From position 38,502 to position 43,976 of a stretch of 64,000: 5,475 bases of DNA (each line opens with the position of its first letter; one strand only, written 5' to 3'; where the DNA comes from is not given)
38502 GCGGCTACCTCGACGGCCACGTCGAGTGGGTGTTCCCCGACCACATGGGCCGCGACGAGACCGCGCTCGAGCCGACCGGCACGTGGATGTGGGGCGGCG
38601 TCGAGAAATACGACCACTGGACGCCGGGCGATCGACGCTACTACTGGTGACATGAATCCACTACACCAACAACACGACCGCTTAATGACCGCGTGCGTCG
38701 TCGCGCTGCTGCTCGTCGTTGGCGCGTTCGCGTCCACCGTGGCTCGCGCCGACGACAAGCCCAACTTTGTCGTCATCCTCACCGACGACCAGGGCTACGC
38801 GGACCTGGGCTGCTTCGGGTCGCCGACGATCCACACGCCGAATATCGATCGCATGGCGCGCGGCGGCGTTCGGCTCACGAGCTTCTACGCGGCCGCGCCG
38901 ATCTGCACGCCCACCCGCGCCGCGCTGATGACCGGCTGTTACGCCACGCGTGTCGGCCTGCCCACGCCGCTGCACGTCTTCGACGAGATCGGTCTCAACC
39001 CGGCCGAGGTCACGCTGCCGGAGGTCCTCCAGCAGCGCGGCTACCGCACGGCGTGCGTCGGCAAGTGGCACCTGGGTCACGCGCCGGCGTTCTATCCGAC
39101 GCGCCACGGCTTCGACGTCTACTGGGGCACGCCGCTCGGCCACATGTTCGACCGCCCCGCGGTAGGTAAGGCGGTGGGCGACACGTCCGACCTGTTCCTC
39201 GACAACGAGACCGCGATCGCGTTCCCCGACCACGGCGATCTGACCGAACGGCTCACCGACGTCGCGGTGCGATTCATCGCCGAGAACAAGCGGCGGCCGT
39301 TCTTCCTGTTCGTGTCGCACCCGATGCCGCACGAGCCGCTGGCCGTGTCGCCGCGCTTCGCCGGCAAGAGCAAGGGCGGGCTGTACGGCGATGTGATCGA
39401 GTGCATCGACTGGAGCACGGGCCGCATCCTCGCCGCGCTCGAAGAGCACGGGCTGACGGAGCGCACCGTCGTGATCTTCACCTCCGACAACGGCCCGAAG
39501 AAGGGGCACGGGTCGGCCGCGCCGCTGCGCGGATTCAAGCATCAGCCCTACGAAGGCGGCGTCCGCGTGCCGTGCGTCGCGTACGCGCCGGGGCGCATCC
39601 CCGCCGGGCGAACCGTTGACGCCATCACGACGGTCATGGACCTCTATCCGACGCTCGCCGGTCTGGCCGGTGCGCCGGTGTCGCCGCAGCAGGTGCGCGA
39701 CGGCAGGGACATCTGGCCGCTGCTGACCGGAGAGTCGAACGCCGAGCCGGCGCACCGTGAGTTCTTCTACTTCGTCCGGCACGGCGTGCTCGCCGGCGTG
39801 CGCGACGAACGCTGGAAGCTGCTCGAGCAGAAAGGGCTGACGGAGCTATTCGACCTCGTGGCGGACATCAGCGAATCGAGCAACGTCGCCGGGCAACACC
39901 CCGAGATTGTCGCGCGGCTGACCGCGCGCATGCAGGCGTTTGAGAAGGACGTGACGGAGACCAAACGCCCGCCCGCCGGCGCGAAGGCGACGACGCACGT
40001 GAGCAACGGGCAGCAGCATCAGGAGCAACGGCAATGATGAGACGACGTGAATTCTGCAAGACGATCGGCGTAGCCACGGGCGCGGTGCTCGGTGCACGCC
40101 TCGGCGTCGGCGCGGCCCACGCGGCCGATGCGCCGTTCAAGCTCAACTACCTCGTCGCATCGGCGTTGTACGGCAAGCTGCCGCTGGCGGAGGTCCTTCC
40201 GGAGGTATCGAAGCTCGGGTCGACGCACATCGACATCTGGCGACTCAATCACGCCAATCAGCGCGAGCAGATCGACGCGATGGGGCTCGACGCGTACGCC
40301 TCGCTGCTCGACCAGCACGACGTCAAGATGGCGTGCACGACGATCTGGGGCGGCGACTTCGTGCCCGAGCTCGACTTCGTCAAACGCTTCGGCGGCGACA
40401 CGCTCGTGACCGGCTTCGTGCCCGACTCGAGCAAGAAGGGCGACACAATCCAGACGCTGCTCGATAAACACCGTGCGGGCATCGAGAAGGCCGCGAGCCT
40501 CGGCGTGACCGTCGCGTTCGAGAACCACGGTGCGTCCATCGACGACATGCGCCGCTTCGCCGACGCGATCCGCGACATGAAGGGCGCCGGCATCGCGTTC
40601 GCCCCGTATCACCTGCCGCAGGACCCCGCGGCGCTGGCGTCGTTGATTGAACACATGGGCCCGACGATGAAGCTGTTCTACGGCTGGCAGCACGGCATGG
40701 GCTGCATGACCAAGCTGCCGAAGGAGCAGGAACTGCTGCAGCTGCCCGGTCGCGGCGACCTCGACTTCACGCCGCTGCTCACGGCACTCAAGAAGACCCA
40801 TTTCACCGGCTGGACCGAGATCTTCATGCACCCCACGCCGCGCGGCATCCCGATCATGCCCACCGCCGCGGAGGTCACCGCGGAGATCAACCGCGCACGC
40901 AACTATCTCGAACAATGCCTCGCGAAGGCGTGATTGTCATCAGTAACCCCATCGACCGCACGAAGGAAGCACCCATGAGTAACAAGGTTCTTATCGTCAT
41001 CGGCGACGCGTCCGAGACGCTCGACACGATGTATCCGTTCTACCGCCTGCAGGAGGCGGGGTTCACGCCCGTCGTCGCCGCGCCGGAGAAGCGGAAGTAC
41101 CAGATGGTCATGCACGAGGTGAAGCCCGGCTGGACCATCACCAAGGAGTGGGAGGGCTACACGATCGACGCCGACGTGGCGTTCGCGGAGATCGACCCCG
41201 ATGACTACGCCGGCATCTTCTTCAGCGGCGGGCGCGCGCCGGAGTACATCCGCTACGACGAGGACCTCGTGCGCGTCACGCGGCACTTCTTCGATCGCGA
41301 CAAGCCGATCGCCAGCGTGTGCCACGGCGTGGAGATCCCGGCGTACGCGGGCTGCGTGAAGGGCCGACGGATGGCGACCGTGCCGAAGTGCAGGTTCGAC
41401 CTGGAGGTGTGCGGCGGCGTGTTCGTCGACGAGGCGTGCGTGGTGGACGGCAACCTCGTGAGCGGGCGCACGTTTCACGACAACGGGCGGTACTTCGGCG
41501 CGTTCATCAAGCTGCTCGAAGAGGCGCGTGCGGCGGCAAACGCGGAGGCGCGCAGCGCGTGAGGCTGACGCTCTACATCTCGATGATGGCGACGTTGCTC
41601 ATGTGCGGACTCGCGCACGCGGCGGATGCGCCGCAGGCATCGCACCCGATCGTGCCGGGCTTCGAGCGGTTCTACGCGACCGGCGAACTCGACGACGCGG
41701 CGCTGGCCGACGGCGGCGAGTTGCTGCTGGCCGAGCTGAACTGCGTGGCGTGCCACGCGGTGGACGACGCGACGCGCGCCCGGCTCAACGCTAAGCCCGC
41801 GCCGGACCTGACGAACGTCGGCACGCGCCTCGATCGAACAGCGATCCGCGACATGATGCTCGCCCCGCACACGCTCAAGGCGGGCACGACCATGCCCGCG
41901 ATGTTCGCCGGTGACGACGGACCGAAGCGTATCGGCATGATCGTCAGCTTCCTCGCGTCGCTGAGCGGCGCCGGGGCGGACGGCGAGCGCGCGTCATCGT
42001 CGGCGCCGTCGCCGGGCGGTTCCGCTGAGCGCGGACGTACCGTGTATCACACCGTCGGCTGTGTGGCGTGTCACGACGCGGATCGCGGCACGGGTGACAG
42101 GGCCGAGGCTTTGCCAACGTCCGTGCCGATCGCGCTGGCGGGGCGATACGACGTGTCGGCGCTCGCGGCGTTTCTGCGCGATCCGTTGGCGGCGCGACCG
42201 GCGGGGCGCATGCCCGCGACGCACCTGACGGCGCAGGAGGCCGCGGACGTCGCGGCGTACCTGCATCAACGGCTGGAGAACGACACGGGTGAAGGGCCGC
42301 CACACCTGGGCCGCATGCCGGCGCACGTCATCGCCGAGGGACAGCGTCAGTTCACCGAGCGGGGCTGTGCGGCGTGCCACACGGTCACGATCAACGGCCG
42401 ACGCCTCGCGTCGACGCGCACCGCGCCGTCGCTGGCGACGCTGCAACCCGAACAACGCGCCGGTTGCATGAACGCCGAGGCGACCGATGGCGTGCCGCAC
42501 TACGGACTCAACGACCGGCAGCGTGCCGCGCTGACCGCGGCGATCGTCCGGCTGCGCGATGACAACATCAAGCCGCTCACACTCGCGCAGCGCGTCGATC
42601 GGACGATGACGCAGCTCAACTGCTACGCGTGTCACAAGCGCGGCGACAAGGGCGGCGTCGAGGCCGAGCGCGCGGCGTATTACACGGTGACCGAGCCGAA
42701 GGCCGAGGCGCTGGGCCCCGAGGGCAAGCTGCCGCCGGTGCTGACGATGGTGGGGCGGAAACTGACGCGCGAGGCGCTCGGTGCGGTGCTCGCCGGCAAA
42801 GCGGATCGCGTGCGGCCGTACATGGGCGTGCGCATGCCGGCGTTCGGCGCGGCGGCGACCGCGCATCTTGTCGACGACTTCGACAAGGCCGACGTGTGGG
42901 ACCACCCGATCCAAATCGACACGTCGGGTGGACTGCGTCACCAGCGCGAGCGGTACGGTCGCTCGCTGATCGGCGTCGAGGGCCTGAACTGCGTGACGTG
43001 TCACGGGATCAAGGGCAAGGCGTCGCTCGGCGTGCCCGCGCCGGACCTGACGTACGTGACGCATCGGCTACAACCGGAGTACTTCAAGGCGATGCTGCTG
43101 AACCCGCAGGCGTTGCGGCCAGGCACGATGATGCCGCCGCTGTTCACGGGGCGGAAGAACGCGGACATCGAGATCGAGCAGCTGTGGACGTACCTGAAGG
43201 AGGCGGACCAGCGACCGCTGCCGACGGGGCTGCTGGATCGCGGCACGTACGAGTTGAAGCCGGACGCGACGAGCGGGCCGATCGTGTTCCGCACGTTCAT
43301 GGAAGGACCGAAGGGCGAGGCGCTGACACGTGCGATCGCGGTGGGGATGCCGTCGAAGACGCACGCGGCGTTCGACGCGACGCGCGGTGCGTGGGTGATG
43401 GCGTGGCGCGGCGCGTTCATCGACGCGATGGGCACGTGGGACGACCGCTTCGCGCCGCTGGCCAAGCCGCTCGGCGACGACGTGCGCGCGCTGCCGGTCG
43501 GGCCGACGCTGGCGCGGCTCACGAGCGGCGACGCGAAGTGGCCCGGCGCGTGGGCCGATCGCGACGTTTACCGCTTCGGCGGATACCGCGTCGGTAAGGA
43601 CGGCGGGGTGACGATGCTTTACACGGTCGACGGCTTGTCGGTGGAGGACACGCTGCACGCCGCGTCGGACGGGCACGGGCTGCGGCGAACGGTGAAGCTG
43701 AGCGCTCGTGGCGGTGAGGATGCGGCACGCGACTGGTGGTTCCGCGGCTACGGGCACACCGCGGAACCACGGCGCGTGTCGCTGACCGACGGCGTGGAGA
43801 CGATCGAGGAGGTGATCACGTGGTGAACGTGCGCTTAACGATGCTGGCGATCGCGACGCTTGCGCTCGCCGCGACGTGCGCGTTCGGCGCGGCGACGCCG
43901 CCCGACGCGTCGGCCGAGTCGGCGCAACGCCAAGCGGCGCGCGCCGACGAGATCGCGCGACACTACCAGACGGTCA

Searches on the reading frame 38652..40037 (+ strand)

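Call 63: search_protein_families(library=pfam, proteins=[window:38652-40037:+], max_evalue=0.0001)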
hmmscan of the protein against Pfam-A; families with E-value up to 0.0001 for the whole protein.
window:38652-40037:+ (461 aa): 2 families
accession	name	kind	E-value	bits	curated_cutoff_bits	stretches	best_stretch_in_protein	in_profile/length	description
PF00884.28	Sulfatase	-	3.1e-64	217.6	25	1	37-341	1-301/301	Sulfatase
PF16347.10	SGSH_C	-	3.4e-10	40.7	29.3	1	300-431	12-152/154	N-sulphoglucosamine sulphohydrolase, C-terminal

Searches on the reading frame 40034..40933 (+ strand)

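Call 64: search_protein_families(library=pfam, proteins=[window:40034-40933:+], max_evalue=0.0001)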
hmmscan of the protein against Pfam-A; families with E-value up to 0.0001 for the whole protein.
window:40034-40933:+ (299 aa): 1 family
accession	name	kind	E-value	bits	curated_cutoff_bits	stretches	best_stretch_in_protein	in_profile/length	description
PF01261.30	AP_endonuc_2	-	5.8e-11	43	31.1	1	61-263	7-227/249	Xylose isomerase-like TIM barrel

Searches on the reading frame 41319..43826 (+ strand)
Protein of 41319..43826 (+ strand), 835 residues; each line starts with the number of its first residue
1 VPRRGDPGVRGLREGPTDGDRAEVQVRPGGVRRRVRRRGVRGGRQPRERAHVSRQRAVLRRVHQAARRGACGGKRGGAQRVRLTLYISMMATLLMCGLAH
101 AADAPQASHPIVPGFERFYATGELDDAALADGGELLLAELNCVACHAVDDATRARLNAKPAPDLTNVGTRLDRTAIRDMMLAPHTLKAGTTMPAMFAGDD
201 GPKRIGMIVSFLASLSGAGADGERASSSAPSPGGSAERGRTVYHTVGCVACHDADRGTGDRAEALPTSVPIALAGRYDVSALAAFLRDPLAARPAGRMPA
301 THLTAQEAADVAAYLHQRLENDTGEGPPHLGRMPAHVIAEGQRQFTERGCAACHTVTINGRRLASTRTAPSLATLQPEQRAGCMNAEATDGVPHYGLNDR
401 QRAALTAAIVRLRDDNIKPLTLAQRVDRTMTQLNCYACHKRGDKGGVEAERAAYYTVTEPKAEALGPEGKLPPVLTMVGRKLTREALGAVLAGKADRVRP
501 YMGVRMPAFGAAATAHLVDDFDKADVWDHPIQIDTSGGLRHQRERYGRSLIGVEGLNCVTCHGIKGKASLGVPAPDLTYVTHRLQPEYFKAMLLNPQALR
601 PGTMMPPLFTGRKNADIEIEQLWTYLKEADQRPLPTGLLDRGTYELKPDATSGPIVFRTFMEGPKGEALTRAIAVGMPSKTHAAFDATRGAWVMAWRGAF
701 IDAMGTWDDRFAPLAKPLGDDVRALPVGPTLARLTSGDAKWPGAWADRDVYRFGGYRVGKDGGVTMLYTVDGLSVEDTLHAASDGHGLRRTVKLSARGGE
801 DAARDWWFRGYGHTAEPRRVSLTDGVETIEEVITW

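Call 63: search_protein_families(library=pfam, proteins=[window:41319-43826:+], max_evalue=0.0001)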
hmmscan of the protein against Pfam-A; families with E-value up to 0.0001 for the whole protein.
window:41319-43826:+ (835 aa): 3 families
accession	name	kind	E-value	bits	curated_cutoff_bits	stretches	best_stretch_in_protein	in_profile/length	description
PF00034.26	Cytochrom_C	-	3.7e-27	95.9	21.3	1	236-317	1-88/90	Cytochrome c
PF13442.11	Cytochrome_CBB3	-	2.3e-20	73.1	27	0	236-315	3-68/68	Cytochrome C oxidase, cbb3-type, subunit III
PF22113.1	Mtrc-MtrF_II-IV_dom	-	7.5e-05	22.8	30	0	246-444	29-168/176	Outer membrane cytochrome MtrC/MtrF-like, domains II/IV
